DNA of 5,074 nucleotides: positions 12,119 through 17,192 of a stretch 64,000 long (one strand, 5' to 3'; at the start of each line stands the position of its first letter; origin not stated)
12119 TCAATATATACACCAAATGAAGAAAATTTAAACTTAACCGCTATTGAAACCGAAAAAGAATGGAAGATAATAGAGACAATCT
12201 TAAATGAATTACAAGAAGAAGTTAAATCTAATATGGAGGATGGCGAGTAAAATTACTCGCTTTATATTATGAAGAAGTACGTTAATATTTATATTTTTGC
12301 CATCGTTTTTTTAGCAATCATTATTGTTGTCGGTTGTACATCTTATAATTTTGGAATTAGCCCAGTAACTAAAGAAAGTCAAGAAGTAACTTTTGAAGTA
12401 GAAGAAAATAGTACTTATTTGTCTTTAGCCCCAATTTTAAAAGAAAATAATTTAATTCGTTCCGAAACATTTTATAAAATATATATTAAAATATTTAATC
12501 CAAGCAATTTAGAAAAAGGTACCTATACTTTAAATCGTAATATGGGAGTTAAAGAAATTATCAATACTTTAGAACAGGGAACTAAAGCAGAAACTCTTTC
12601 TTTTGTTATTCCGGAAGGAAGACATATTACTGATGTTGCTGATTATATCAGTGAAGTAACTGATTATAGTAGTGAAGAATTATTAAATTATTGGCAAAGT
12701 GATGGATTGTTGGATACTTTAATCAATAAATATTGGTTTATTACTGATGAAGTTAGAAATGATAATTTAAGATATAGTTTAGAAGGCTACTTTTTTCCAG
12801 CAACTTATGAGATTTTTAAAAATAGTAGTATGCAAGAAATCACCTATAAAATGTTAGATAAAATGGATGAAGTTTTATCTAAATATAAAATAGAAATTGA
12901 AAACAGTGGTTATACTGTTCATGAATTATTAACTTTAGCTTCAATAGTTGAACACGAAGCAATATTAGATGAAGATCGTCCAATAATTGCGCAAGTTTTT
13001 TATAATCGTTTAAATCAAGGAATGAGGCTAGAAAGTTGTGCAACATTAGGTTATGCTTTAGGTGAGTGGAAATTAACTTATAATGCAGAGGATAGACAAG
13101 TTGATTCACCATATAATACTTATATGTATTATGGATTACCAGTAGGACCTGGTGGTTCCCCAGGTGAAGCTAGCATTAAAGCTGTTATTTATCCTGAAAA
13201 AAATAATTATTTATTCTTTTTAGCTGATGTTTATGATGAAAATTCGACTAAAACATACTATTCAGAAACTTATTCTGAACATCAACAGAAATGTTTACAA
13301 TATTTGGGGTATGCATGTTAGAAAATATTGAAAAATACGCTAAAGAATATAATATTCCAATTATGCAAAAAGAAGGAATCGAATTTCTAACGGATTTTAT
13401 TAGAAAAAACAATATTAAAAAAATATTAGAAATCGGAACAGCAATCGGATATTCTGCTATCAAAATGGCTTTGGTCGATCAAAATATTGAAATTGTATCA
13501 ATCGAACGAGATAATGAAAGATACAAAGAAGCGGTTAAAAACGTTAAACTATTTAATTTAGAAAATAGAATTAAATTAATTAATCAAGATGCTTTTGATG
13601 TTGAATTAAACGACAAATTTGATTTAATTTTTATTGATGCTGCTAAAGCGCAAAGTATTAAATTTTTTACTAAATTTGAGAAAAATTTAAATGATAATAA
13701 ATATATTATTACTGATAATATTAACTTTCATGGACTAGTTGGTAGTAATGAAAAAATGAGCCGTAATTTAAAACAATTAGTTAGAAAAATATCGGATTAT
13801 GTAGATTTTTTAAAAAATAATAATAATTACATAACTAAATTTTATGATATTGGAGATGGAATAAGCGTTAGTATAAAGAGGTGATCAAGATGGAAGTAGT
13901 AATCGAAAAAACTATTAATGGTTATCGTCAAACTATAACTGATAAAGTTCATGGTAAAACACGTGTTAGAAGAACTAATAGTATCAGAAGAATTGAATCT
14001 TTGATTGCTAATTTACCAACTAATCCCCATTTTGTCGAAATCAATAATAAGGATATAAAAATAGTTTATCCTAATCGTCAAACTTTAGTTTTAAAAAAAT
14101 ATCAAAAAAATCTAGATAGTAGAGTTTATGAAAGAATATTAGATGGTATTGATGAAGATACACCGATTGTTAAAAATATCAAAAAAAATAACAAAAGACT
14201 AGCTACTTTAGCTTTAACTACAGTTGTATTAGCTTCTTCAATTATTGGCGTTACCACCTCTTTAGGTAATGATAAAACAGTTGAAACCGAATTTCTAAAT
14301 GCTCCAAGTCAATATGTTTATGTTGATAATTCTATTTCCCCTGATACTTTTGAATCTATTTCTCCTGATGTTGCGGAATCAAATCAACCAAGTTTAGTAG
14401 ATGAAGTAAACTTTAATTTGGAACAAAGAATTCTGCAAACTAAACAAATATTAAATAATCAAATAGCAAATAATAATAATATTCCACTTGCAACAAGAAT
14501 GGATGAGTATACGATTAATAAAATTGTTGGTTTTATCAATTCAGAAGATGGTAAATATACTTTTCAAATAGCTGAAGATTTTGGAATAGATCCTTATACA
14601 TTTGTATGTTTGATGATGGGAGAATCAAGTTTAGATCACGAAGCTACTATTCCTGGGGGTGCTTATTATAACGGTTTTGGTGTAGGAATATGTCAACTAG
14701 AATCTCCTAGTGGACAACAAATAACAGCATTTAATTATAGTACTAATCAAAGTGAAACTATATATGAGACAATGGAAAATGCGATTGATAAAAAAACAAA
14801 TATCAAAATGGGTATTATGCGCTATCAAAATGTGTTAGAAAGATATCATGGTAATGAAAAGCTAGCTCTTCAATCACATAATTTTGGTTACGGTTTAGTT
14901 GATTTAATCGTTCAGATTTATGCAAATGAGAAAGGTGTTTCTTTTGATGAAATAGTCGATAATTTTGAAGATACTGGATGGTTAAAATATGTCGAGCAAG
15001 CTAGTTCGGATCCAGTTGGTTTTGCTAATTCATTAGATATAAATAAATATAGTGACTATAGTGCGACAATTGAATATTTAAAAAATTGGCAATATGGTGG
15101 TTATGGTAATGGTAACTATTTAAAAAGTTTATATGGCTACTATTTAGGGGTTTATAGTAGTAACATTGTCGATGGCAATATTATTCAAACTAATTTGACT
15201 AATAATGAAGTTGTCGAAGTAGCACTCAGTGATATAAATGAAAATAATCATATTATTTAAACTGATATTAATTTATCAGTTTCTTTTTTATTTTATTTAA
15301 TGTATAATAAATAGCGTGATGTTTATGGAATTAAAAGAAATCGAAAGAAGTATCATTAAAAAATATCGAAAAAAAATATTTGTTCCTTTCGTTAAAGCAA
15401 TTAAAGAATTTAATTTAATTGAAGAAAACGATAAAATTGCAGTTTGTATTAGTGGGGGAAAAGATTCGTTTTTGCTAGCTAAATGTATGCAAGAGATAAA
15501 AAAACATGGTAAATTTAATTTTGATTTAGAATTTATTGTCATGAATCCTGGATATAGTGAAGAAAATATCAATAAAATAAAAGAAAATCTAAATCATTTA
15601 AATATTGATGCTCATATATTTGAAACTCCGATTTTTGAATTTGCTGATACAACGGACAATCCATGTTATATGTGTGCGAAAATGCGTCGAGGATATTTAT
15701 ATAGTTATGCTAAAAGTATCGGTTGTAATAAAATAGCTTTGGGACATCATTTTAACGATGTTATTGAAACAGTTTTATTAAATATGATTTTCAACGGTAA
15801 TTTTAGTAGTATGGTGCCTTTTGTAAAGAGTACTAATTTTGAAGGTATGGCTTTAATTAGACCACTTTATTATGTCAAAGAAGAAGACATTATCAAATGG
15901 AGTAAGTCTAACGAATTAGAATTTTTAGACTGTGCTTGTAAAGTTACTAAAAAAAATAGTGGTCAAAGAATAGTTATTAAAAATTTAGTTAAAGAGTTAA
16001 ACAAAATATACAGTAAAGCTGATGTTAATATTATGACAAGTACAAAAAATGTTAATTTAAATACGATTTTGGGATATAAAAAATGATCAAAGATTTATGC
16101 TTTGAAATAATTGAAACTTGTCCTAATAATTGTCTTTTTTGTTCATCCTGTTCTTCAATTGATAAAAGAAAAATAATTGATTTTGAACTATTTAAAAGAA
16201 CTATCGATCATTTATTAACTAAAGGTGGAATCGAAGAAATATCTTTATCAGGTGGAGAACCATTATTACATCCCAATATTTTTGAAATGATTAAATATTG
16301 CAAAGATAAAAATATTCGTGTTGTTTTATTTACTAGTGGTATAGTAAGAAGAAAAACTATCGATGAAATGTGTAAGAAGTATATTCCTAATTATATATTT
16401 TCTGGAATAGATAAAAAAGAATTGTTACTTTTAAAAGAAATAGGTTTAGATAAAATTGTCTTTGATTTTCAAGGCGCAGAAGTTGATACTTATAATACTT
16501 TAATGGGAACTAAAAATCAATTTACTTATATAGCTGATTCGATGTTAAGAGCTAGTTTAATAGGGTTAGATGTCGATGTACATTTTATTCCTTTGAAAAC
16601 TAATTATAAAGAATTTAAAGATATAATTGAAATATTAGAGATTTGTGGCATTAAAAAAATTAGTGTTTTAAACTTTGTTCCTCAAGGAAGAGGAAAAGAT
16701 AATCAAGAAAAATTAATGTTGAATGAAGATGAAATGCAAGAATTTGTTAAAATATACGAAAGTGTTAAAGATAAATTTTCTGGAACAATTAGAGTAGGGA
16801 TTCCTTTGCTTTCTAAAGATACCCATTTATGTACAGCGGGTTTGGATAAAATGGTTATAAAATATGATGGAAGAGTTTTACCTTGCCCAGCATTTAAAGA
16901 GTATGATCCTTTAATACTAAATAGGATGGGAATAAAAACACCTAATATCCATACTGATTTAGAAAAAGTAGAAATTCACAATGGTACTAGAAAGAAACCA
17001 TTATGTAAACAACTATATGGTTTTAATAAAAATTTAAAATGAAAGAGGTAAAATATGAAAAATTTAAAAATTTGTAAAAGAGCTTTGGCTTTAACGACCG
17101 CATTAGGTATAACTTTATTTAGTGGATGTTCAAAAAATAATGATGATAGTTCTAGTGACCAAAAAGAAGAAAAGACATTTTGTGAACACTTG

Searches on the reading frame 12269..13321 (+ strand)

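Call 65: search_protein_families(library=pfam, proteins=[window:12269-13321:+])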
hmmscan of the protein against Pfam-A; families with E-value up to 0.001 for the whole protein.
window:12269-13321:+ (350 aa): 1 family
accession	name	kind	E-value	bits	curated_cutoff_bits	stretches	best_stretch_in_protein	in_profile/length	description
PF02618.21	YceG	-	7.4e-80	268.8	32.4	1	42-341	1-272/275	YceG-like family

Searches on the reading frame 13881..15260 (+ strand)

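Call 65: search_protein_families(library=pfam, proteins=[window:13881-15260:+])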
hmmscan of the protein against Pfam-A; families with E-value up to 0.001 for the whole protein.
window:13881-15260:+ (459 aa): 1 family
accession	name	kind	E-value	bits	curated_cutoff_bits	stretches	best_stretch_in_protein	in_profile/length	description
PF01464.25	SLT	-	5.5e-05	23.2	21.3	1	226-340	2-101/117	Transglycosylase SLT domain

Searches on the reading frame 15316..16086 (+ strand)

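Call 65: search_protein_families(library=pfam, proteins=[window:15316-16086:+])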
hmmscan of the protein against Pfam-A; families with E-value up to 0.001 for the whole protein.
window:15316-16086:+ (256 aa): 1 family
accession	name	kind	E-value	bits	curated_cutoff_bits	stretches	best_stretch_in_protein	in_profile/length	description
PF01171.26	ATP_bind_3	-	1.1e-17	64.8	27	1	40-204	1-164/182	PP-loop family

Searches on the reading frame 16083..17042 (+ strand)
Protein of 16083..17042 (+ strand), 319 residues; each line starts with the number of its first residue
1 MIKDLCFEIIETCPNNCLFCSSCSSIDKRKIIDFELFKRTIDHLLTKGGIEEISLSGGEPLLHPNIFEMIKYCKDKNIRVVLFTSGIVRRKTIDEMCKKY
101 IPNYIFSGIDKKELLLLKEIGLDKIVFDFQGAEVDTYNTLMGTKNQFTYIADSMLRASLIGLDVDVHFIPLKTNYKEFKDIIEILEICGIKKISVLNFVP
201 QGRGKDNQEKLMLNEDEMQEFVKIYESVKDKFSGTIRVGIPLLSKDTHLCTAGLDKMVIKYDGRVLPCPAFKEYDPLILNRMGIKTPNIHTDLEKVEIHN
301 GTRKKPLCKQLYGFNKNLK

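Call 65: search_protein_families(library=pfam, proteins=[window:16083-17042:+])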
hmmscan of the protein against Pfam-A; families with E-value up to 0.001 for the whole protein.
window:16083-17042:+ (319 aa): 2 families
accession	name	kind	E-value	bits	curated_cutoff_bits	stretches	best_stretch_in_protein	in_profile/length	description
PF04055.27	Radical_SAM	-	1.3e-17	64.9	29.5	1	8-183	2-164/166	Radical SAM superfamily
PF13353.11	Fer4_12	-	6.7e-06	26.9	22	1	10-92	12-97/137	4Fe-4S single cluster domain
